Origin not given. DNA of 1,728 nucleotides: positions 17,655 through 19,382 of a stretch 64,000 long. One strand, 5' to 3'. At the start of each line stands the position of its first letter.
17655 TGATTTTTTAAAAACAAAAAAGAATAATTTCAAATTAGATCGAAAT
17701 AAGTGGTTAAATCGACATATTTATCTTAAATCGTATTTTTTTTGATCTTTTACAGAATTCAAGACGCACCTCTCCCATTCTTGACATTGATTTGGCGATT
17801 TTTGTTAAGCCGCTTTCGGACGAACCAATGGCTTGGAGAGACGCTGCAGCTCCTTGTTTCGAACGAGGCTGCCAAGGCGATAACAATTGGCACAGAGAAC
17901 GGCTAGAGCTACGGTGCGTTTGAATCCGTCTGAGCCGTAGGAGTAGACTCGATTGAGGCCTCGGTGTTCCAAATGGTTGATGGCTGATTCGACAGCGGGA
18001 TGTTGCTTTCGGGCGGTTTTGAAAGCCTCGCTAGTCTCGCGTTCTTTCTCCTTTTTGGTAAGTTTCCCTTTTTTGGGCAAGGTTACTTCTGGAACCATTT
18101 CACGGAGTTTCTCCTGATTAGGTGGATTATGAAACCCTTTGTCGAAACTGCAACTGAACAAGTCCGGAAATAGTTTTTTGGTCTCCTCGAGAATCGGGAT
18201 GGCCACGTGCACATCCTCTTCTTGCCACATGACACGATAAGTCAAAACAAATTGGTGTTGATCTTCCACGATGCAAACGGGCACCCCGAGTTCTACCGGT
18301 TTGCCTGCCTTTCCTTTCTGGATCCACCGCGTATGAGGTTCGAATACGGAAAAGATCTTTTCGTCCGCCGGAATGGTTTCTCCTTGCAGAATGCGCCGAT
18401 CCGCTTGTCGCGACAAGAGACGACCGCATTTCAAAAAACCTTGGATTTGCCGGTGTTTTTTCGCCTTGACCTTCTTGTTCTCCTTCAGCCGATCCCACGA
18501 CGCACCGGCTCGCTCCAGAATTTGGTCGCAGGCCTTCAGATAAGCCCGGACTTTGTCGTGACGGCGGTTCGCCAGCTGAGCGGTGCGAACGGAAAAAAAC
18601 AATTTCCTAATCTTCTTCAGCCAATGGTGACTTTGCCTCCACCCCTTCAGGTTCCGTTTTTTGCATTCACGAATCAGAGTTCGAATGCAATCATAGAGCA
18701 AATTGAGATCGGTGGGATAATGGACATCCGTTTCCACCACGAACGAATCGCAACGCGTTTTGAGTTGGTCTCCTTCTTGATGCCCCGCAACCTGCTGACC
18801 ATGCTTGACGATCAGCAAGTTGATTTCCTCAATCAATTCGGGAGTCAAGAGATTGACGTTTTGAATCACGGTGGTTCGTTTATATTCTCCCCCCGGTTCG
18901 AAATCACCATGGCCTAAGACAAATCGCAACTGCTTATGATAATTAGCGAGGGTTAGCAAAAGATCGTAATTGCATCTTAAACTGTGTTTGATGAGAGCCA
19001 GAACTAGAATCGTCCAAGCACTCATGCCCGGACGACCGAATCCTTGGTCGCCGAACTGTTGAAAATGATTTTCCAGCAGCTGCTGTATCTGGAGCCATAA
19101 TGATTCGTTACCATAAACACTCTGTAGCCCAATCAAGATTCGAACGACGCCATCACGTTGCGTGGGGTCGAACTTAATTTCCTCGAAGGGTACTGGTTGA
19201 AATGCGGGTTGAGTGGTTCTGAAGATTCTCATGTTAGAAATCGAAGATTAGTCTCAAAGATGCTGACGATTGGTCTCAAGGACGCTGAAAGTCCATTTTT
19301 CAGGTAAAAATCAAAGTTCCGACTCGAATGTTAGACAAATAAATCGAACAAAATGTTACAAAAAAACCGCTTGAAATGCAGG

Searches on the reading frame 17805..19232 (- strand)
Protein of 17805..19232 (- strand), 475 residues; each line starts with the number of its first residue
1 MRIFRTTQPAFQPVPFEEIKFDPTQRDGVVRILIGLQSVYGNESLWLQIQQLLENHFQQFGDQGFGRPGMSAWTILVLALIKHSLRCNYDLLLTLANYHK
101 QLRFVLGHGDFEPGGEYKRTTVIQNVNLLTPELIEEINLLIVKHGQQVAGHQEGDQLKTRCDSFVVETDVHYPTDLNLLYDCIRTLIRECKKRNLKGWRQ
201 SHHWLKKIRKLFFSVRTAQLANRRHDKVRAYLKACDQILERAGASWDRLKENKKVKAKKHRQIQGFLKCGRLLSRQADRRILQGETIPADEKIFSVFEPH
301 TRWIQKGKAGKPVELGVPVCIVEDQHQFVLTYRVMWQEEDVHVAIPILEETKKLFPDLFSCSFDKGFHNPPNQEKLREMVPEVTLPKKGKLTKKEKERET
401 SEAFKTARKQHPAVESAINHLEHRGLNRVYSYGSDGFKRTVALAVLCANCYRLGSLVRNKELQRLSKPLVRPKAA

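Call 25: search_protein_families(library=pfam, proteins=[window:17805-19232:-], max_evalue=0.001)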
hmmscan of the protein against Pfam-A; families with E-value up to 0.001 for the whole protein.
window:17805-19232:- (475 aa): 0 families

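Call 100: search_protein_families(library=ncbifam, proteins=[window:17805-19232:-], max_evalue=0.01)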
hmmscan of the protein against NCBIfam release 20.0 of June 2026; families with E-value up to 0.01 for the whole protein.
window:17805-19232:- (475 aa): 3 families
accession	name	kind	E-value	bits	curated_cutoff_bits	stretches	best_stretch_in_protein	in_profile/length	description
NF033593.1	transpos_ISNCY_1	equivalog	1.5e-124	416.1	325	1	21-454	1-443/444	ISNCY family transposase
NF033578.1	transpos_IS5_1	equivalog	8.1e-34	117.4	275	1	53-453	31-416/419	IS5 family transposase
NF033551.1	transpos_IS1182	equivalog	1.2e-11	44.2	270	2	221-389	184-343/488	IS1182 family transposase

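Call 101: search_solved_structures(query=window:17805-19232:-, max_evalue=1)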
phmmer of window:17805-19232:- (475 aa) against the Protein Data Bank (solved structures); distinct sequences matched with E-value up to 1: 4.
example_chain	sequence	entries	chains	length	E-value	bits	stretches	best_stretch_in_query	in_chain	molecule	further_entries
8fmw_D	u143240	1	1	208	0.53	12.1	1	364-433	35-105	30S ribosomal protein S4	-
8xk9_A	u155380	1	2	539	0.6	11.9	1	345-428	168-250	DNA polymerase I, thermostable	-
8xk7_A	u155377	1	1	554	0.62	11.9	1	345-428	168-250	DNA polymerase I, thermostable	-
8xjr_A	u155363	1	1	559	0.63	11.9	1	345-428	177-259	DNA polymerase I, thermostable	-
